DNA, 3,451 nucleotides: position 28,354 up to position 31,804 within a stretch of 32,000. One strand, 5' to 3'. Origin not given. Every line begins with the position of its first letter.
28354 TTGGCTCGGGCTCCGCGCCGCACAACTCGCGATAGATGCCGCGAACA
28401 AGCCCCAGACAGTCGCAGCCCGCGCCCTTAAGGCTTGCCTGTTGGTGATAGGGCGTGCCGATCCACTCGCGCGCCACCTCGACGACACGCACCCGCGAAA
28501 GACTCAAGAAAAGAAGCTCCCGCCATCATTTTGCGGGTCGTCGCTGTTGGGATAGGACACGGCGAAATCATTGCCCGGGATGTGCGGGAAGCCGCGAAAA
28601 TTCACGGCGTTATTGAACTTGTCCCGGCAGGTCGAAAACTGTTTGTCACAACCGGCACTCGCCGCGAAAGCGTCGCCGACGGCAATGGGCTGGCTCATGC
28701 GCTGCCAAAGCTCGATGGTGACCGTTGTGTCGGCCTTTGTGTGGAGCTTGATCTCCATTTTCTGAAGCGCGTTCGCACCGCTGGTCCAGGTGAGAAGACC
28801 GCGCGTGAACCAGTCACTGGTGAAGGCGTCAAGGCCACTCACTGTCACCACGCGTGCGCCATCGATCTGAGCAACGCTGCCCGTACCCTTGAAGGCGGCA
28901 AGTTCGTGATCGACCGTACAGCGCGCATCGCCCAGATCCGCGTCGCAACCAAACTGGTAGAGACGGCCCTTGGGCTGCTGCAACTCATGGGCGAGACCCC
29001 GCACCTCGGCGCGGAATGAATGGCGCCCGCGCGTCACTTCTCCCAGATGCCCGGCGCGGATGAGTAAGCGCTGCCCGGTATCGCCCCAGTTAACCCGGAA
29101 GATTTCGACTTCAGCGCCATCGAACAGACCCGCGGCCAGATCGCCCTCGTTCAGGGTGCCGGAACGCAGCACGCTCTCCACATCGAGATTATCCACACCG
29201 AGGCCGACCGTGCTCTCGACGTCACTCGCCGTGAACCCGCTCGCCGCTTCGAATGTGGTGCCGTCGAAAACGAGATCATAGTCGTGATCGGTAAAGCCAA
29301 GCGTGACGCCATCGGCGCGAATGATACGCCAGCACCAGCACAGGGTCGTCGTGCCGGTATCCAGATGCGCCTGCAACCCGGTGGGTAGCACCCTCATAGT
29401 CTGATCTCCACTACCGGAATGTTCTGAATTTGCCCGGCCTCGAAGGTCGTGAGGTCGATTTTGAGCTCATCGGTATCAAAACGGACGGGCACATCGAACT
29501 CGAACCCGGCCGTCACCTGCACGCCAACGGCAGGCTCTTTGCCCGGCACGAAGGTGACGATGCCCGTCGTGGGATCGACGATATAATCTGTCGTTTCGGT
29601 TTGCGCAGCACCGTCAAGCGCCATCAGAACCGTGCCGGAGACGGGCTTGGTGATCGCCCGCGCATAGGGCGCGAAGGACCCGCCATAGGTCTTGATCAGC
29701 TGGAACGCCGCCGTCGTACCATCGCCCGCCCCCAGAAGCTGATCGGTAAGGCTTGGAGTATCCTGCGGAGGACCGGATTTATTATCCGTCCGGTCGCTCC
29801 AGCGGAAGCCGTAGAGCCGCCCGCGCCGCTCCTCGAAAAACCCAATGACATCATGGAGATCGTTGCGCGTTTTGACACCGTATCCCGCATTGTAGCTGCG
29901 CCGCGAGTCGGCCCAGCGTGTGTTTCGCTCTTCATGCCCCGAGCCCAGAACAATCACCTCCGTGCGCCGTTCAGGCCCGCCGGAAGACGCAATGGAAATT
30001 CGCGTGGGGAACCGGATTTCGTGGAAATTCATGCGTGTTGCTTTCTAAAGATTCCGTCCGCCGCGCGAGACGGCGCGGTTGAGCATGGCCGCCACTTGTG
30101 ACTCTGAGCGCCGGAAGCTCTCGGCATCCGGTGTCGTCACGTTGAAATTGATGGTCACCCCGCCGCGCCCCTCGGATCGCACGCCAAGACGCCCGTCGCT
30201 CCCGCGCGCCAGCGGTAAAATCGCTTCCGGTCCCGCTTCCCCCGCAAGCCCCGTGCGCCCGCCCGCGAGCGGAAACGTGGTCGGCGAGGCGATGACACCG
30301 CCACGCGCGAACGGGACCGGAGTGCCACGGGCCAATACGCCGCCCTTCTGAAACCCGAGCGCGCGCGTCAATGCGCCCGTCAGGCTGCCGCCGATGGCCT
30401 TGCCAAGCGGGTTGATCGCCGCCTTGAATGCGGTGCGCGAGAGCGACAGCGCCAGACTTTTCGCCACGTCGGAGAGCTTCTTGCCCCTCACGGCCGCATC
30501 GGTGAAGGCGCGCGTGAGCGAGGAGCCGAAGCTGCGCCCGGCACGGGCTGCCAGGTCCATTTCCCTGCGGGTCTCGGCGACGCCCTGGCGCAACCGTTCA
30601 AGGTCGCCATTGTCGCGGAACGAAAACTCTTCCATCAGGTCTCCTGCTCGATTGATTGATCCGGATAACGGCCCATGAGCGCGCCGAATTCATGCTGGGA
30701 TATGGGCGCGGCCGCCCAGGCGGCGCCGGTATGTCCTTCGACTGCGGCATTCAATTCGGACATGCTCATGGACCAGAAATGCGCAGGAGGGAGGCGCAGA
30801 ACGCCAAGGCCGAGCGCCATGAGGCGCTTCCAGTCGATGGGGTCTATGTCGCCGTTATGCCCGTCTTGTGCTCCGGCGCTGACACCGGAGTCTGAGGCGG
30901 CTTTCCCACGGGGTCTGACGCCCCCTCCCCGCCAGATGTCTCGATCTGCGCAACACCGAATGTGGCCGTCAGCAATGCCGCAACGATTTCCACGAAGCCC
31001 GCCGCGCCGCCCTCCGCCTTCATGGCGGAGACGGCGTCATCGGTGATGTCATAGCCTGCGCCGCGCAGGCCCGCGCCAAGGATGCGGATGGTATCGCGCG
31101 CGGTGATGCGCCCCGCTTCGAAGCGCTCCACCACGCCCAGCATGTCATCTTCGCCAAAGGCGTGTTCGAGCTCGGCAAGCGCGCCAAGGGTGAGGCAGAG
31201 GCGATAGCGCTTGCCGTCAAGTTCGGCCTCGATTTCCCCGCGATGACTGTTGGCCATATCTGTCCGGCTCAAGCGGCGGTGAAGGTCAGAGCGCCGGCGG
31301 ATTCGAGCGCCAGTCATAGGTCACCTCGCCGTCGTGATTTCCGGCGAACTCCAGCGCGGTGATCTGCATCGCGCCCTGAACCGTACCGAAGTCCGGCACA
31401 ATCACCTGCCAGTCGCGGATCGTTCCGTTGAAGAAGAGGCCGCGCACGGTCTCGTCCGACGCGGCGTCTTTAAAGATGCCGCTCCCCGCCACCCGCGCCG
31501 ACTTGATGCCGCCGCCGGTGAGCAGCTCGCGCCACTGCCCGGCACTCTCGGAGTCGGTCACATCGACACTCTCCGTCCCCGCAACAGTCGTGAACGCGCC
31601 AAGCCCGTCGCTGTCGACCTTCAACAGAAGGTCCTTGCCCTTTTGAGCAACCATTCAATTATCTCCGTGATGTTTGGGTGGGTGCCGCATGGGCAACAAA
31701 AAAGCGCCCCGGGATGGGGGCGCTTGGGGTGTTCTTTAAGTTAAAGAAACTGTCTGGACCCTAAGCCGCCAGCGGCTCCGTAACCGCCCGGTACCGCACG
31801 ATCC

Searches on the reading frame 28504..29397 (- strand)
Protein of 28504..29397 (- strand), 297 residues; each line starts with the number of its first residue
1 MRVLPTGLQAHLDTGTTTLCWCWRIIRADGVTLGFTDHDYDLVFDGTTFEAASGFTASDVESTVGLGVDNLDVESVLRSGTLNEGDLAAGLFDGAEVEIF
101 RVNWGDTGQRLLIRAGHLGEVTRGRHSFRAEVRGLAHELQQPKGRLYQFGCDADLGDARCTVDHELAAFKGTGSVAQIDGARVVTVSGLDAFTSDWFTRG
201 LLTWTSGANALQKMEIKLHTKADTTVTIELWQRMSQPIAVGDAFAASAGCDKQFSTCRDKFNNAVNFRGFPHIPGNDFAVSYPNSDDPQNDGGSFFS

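Call 55: search_protein_families(library=pfam, proteins=[window:28504-29397:-], max_evalue=0.001)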
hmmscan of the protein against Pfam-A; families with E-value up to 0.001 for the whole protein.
window:28504-29397:- (297 aa): 2 families
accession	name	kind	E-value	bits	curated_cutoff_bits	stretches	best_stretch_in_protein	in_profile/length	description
PF09931.15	Phage_phiJL001_Gp84_N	-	1.7e-62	210.8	26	1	6-163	2-160/160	Baseplate hub protein, N-terminal attachment domain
PF09356.15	Phage_BR0599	-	6.3e-32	110.2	22.9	1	195-277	1-80/80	Phage conserved hypothetical protein BR0599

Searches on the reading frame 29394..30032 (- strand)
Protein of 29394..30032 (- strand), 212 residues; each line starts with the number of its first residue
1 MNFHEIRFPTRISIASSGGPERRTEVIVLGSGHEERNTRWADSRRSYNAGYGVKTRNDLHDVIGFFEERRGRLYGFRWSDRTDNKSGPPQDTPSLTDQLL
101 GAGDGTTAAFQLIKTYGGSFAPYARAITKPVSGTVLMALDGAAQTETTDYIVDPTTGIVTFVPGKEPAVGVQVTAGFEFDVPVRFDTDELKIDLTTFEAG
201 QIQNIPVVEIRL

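Call 55: search_protein_families(library=pfam, proteins=[window:29394-30032:-], max_evalue=0.001)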
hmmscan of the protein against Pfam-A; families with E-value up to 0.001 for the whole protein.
window:29394-30032:- (212 aa): 1 family
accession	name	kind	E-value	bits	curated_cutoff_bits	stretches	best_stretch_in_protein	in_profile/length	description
PF09343.15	DUF2460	-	1.3e-81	273.4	30.4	1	4-211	1-205/205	Conserved hypothetical protein 2217 (DUF2460)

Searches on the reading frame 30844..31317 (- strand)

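Call 55: search_protein_families(library=pfam, proteins=[window:30844-31317:-], max_evalue=0.001)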
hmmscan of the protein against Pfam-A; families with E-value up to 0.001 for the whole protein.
window:30844-31317:- (157 aa): 1 family
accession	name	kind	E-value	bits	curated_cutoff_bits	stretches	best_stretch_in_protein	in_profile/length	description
PF11836.14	Phage_TAC_11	-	8.9e-30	103.1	27.8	1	26-121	1-95/96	Phage tail tube protein, GTA-gp10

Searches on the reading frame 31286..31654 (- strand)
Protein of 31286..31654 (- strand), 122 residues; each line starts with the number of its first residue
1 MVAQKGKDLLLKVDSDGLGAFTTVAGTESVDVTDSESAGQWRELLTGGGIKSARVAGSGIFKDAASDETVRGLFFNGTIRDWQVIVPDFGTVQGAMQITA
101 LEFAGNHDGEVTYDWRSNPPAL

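Call 55: search_protein_families(library=pfam, proteins=[window:31286-31654:-], max_evalue=0.001)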
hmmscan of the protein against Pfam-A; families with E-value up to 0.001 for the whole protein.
window:31286-31654:- (122 aa): 1 family
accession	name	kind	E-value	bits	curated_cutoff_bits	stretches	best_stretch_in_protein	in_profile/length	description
PF06199.17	Phage_tail_2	-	2.3e-31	109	23.8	1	3-114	1-121/132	Phage tail tube protein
